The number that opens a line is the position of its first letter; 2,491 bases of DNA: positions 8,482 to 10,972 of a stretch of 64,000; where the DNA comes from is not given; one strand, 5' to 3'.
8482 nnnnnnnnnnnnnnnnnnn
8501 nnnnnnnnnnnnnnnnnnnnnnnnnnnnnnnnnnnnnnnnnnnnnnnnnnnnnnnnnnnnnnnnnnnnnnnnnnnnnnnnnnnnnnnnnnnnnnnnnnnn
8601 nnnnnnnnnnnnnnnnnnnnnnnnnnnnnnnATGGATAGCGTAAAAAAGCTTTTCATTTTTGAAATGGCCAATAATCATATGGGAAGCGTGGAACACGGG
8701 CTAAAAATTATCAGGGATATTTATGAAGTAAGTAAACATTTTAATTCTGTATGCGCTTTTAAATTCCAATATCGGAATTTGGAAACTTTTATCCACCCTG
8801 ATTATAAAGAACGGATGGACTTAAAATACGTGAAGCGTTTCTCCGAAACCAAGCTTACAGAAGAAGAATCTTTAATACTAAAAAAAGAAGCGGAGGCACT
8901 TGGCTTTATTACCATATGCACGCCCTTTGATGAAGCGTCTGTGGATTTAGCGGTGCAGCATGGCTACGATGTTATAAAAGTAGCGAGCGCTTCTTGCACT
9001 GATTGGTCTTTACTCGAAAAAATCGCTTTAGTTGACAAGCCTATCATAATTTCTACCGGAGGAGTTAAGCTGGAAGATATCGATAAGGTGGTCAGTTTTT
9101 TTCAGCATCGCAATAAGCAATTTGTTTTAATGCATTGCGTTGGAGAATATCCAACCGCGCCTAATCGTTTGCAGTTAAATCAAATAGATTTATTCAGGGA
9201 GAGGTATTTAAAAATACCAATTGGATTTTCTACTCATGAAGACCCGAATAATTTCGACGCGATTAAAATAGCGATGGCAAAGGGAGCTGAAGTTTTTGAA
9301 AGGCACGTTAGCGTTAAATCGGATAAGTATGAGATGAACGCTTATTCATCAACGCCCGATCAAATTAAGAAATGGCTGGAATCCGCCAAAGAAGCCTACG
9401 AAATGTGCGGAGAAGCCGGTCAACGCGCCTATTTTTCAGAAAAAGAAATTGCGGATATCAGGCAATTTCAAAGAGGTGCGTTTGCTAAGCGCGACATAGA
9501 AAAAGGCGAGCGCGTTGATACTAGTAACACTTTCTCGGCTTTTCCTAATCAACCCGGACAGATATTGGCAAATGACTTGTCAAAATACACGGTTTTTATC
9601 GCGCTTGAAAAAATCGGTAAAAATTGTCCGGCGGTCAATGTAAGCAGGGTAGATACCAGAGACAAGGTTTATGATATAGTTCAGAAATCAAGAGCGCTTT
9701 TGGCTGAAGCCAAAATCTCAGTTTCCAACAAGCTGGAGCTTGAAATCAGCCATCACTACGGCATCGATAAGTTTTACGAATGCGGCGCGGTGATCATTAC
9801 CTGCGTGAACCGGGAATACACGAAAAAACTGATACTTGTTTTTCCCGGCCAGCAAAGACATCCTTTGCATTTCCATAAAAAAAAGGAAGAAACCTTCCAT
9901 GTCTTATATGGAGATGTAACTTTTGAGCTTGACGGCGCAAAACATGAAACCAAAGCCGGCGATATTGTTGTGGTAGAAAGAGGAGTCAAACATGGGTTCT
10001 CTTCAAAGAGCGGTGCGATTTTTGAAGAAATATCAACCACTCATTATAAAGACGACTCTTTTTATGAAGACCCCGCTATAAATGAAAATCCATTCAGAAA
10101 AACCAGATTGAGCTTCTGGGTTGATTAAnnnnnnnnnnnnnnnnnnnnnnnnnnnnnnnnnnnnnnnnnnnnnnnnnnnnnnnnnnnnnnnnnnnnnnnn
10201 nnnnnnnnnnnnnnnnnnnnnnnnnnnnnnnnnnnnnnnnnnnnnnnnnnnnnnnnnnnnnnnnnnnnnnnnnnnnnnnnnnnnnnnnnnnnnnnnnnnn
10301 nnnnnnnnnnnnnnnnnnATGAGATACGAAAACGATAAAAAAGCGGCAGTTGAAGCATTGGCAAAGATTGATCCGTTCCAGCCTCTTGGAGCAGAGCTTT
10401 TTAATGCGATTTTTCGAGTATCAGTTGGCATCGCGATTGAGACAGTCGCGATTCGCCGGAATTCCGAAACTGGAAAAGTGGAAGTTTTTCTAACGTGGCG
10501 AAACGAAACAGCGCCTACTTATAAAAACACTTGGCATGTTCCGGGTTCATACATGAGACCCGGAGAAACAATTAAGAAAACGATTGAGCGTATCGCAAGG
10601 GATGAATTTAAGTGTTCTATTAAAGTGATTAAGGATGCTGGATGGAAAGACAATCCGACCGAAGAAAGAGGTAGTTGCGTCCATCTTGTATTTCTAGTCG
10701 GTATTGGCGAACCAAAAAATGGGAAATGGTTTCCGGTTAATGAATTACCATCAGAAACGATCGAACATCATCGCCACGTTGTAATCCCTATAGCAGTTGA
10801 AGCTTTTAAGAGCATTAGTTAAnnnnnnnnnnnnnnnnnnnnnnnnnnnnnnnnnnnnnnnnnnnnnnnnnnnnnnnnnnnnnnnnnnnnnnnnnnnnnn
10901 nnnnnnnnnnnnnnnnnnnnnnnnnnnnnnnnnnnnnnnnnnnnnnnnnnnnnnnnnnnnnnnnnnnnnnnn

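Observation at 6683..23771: Nucleotide-sugar tailoring block with four radical-SAM enzymes does not match a pathway I can name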

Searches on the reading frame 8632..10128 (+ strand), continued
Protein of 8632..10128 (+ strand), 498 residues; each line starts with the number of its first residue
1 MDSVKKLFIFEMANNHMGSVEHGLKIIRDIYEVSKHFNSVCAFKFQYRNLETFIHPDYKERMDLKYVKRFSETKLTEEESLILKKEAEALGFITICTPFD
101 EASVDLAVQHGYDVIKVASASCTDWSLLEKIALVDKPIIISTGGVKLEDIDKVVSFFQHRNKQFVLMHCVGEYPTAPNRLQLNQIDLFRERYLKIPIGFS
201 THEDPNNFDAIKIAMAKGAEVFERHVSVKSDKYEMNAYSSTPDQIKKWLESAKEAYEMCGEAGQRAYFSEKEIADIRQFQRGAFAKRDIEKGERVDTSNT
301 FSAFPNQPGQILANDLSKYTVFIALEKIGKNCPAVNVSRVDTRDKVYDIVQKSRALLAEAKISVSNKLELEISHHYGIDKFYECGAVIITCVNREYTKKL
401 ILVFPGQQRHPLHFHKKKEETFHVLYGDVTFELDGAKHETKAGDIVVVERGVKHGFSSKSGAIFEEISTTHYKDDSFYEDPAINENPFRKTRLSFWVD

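Call 79: find_encoding_contigs(protein=P0342, flank=10000, max_places=1)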
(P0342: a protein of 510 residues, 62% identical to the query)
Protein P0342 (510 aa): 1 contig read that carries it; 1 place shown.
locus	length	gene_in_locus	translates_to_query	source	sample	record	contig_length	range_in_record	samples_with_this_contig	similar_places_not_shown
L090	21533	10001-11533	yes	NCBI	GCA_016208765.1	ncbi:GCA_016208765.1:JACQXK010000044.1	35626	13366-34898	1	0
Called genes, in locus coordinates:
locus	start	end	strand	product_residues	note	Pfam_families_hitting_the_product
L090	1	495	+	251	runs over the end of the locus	PF01370:Epimerase, PF04321:RmlD_sub_bind (weak)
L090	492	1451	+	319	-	PF01073:3Beta_HSD (weak), PF01370:Epimerase, PF02719:Polysacc_synt_2 (faint), PF04321:RmlD_sub_bind (weak), PF05368:NmrA (faint), PF07993:NAD_binding_4 (faint), PF13460:NAD_binding_10, PF16363:GDP_Man_Dehyd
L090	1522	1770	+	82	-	PF04365:BrnT_toxin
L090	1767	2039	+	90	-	-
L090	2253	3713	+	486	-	PF00535:Glycos_transf_2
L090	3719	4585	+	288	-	PF13641:Glyco_tranf_2_3, PF00535:Glycos_transf_2, PF10111:Glyco_tranf_2_2 (weak)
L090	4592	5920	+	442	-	PF02397:Bac_transf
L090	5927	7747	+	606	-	PF13174:TPR_6 (faint), PF13432:TPR_16 (faint), PF13424:TPR_12 (weak), PF13414:TPR_11, PF14559:TPR_19 (weak), PF00515:TPR_1 (weak), PF07719:TPR_2 (weak), PF13181:TPR_8 (weak), +2 more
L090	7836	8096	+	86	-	-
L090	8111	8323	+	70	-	-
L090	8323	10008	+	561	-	PF01041:DegT_DnrJ_EryC1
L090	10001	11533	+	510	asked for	PF03102:NeuB, PF07883:Cupin_2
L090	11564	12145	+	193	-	-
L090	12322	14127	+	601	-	PF02776:TPP_enzyme_N, PF00205:TPP_enzyme_M, PF02775:TPP_enzyme_C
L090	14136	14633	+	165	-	PF00293:NUDIX (weak)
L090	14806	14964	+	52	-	-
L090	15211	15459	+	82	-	PF21748:UPF0150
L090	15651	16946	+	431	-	PF08421:Methyltransf_13 (weak), PF13489:Methyltransf_23, PF07021:MetW, PF08241:Methyltransf_11, PF08242:Methyltransf_12, PF13649:Methyltransf_25 (weak), PF13847:Methyltransf_31 (weak), PF08484:Methyltransf_14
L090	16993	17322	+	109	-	PF14076:DUF4258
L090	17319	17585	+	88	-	-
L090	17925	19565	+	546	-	PF02310:B12-binding, PF04055:Radical_SAM, PF14559:TPR_19 (faint)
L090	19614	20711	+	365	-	PF13353:Fer4_12 (weak), PF04055:Radical_SAM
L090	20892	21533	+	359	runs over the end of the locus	PF01073:3Beta_HSD, PF01370:Epimerase, PF02719:Polysacc_synt_2 (weak), PF07993:NAD_binding_4, PF16363:GDP_Man_Dehyd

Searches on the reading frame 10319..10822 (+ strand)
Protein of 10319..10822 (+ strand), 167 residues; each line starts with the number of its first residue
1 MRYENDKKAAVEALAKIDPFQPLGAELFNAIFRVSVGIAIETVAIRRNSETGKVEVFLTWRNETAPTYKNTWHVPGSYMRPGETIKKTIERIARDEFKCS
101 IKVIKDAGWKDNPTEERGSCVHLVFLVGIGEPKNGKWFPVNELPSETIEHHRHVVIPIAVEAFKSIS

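Call 3: search_protein_families(library=pfam, proteins=[window:10319-10822:+], max_evalue=0.01)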
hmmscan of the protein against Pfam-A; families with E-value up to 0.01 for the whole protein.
window:10319-10822:+ (167 aa): 1 family
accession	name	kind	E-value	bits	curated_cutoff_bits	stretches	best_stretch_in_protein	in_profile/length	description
PF00293.34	NUDIX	-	7.3e-06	26.5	21.1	1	44-152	8-128/134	NUDIX domain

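Call 5: search_protein_families(library=ncbifam, proteins=[window:10319-10822:+], max_evalue=0.001)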
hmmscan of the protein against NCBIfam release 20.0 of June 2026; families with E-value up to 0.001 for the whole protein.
window:10319-10822:+ (167 aa): 0 families
